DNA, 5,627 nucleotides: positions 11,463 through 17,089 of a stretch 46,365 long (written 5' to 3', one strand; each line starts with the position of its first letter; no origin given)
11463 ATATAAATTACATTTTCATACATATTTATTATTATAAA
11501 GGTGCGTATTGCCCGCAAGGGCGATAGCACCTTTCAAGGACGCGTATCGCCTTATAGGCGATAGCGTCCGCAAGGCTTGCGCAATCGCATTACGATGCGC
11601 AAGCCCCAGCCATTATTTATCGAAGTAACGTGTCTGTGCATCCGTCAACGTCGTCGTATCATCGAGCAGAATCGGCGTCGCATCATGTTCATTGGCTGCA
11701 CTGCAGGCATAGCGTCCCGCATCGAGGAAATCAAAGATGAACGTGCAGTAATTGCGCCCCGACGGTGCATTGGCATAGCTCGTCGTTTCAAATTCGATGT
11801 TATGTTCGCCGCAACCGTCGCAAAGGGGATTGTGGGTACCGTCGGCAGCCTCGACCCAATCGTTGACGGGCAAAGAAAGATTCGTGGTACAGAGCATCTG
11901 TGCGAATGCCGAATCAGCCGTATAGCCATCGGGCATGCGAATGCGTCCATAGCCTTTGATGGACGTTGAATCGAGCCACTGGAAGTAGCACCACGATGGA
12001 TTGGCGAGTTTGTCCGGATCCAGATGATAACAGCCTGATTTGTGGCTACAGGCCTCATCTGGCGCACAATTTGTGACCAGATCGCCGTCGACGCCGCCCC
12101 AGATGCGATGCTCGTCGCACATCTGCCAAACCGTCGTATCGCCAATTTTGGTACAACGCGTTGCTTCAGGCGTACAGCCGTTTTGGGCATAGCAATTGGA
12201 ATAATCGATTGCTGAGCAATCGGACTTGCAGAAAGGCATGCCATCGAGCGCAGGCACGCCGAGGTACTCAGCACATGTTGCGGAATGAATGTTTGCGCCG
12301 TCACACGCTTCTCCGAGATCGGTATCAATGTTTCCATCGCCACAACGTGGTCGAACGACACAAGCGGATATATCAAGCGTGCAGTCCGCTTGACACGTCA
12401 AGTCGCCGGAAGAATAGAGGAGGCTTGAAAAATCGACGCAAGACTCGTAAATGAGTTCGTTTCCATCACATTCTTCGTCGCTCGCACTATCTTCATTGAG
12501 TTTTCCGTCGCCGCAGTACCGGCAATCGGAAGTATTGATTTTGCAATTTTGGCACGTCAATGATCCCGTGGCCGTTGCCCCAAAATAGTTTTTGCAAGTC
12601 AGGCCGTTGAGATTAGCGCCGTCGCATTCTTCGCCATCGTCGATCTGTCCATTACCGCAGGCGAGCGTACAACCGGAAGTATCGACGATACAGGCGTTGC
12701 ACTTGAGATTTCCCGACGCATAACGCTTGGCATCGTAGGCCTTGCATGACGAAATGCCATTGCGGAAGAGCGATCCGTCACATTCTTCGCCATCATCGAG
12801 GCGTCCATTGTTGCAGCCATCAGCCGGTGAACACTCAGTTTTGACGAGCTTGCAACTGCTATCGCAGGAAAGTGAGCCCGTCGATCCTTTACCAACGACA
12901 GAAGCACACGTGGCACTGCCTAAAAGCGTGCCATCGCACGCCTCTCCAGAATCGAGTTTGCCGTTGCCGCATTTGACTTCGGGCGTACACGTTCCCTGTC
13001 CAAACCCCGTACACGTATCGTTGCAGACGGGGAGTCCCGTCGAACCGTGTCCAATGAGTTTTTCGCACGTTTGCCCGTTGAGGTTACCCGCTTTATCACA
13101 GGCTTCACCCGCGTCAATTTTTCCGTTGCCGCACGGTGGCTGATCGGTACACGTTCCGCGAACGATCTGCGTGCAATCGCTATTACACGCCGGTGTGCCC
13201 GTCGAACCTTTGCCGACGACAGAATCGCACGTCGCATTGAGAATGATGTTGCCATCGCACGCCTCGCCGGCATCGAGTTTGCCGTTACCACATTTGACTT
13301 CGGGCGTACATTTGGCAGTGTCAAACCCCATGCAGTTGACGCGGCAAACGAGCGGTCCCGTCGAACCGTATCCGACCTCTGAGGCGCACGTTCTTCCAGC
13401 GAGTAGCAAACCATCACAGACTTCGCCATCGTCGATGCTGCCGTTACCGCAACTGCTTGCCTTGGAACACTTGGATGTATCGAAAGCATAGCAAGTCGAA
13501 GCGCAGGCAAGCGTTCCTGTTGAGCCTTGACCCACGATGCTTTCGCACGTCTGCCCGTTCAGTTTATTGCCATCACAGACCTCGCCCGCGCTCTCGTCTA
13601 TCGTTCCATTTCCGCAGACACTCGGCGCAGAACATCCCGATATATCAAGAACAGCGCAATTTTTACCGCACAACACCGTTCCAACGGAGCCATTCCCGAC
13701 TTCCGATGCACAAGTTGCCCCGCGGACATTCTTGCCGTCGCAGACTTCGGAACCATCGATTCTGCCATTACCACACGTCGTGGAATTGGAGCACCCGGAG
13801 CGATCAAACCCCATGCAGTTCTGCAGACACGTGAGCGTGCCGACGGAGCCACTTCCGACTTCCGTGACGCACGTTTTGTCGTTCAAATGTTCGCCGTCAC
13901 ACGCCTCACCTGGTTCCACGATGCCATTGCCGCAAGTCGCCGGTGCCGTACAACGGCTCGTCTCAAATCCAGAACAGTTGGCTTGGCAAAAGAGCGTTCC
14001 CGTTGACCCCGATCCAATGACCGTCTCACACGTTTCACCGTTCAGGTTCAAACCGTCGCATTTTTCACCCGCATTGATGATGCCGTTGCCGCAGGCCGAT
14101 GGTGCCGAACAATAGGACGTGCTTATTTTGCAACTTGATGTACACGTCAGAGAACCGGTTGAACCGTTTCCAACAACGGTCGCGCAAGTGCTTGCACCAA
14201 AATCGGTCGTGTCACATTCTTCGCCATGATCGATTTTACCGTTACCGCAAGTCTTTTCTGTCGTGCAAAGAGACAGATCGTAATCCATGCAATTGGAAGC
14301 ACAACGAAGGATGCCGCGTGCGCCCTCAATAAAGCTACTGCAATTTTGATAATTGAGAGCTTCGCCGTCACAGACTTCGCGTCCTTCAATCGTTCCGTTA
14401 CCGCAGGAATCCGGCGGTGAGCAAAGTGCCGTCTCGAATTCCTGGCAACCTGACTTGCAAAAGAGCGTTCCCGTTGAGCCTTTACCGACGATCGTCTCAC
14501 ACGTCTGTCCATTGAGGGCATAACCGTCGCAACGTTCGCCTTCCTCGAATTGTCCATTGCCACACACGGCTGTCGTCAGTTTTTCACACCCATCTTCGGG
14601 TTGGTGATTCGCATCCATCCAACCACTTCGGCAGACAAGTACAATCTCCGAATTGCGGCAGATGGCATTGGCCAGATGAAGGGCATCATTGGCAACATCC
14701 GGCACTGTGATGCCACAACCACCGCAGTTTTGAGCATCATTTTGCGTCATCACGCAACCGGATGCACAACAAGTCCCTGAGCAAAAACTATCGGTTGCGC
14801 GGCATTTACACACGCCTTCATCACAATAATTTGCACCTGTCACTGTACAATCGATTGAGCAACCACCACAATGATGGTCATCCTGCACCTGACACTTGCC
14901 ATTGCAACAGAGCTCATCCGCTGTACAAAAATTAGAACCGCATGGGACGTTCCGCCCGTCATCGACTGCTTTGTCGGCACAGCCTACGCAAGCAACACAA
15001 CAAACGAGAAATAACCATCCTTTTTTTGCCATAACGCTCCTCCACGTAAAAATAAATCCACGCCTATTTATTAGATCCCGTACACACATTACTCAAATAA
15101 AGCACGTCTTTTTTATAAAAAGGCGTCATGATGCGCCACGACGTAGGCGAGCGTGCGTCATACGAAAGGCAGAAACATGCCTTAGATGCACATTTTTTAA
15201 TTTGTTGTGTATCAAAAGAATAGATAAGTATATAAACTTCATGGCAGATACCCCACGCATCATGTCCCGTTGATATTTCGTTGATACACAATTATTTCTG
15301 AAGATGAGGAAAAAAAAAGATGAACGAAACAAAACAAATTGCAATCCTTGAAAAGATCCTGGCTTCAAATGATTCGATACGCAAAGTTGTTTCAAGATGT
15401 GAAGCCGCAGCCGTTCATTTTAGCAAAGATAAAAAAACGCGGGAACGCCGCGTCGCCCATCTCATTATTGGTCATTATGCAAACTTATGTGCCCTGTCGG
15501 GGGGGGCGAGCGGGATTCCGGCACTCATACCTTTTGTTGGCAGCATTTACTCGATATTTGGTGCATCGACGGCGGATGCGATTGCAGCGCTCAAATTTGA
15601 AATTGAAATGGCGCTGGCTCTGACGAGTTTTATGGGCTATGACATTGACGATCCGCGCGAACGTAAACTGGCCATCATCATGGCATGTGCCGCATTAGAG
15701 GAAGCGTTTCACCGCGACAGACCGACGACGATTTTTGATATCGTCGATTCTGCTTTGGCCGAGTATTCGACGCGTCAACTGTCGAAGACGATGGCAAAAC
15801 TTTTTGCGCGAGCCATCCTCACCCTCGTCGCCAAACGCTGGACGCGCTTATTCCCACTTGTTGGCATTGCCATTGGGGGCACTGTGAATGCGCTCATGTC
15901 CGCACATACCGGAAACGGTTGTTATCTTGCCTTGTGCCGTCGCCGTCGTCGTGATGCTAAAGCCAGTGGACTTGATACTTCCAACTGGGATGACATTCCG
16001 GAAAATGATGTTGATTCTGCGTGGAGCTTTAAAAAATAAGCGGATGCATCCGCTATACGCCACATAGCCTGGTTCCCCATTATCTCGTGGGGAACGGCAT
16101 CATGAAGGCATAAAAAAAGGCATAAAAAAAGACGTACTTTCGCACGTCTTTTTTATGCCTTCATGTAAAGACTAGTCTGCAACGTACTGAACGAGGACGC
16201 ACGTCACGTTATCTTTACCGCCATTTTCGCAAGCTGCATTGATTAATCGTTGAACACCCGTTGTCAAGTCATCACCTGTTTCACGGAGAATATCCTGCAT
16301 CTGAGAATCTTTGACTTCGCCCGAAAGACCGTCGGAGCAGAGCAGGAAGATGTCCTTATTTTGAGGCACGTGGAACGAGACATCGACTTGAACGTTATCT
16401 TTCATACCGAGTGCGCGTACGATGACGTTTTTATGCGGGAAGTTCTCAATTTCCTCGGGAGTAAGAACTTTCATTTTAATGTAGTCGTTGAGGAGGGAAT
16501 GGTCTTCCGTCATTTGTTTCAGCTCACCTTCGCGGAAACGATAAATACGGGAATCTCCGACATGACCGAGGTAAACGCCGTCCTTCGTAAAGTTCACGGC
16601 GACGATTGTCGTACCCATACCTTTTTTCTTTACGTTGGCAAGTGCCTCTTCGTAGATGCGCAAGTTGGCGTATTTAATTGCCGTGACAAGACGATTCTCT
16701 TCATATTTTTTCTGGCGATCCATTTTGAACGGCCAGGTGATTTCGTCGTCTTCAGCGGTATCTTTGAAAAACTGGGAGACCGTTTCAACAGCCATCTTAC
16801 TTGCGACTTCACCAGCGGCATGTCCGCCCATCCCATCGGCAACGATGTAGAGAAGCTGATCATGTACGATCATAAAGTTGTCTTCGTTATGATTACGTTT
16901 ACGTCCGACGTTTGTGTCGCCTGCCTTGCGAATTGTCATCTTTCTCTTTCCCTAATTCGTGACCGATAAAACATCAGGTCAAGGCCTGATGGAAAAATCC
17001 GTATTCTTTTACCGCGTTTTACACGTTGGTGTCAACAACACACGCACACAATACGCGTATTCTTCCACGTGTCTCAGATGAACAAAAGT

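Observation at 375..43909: Dispersed intergenic hairpin family with an invariant C-G(unpaired)-TAT / ATA-G core and freely covarying helices (at least 18 copies in 9 loci)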

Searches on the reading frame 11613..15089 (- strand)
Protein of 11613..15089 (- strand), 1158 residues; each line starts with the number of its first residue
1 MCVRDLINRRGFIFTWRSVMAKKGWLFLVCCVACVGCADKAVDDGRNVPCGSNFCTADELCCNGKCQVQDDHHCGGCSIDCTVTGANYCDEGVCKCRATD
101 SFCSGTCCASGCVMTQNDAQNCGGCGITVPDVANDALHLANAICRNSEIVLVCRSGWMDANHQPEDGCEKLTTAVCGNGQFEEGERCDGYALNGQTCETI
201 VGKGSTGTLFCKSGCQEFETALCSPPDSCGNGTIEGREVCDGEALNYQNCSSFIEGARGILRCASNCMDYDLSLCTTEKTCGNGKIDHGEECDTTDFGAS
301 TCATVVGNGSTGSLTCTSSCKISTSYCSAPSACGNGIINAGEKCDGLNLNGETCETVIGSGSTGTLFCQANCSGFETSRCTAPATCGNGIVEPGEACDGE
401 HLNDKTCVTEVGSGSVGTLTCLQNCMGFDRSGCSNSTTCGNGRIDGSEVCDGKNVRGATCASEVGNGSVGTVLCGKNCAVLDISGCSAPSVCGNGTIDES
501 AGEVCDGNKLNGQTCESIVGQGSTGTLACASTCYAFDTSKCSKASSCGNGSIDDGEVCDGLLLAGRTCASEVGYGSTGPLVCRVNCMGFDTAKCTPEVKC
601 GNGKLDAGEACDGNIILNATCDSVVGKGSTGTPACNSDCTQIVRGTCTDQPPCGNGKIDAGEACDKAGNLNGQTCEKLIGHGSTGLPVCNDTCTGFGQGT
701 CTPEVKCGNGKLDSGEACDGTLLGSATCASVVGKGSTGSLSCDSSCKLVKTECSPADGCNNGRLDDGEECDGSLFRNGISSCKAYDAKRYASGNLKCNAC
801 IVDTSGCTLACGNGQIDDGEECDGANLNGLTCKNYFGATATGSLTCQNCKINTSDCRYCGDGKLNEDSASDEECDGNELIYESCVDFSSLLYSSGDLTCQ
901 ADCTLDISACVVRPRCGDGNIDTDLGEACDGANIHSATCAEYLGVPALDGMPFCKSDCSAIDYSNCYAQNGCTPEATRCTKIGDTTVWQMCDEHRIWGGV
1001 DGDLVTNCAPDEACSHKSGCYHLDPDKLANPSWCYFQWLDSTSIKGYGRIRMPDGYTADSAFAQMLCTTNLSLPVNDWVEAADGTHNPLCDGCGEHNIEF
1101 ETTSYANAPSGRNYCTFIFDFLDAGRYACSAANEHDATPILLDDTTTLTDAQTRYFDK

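Call 13: search_protein_families(library=ncbifam, proteins=[window:11613-15089:-])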
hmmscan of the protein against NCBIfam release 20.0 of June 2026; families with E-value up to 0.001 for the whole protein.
window:11613-15089:- (1158 aa): 1 family
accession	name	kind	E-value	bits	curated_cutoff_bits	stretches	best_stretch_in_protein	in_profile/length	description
TIGR02232.1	myxo_disulf_rpt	repeat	1.3e-18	66.5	20.8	0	385-399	3-17/38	cysteine-rich acidic repeat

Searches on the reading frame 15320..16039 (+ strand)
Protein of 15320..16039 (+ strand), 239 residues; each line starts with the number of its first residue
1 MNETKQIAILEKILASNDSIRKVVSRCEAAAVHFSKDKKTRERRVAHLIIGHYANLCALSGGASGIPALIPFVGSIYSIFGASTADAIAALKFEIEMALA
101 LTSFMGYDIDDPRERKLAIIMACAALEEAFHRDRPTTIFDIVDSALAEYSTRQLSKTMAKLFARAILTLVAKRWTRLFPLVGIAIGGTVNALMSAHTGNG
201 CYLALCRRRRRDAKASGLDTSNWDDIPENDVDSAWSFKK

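Call 13: search_protein_families(library=ncbifam, proteins=[window:15320-16039:+])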
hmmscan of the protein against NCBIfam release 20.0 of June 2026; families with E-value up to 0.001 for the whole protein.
window:15320-16039:+ (239 aa): 0 families

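Call 87: search_protein_families(library=pfam, proteins=[window:15320-16039:+], max_evalue=0.01)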
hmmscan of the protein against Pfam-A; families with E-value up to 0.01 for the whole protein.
window:15320-16039:+ (239 aa): 1 family
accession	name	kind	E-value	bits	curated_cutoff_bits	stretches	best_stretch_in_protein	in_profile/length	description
PF12787.12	EcsC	-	0.002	18.2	30.4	1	84-198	114-228/240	EcsC protein family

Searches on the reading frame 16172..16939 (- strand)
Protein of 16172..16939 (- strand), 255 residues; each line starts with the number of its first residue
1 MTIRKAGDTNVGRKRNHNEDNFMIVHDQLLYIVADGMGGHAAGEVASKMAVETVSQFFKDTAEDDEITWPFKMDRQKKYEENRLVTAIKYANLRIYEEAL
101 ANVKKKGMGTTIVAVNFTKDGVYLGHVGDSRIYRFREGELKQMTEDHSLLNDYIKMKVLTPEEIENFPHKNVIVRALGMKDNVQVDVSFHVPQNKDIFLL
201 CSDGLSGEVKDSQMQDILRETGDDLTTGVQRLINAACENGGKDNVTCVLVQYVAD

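Call 13: search_protein_families(library=ncbifam, proteins=[window:16172-16939:-])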
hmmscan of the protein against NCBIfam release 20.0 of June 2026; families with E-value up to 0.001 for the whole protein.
window:16172-16939:- (255 aa): 2 families
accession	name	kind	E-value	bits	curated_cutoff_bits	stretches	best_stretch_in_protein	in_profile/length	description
NF033484.1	Stp1_PP2C_phos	equivalog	2.4e-76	256.3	230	1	9-251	2-232/232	Stp1/IreP family PP2C-type Ser/Thr phosphatase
NF011149.0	PRK14559.1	equivalog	1.6e-44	152.7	374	1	2-251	371-630/642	serine/threonine phosphatase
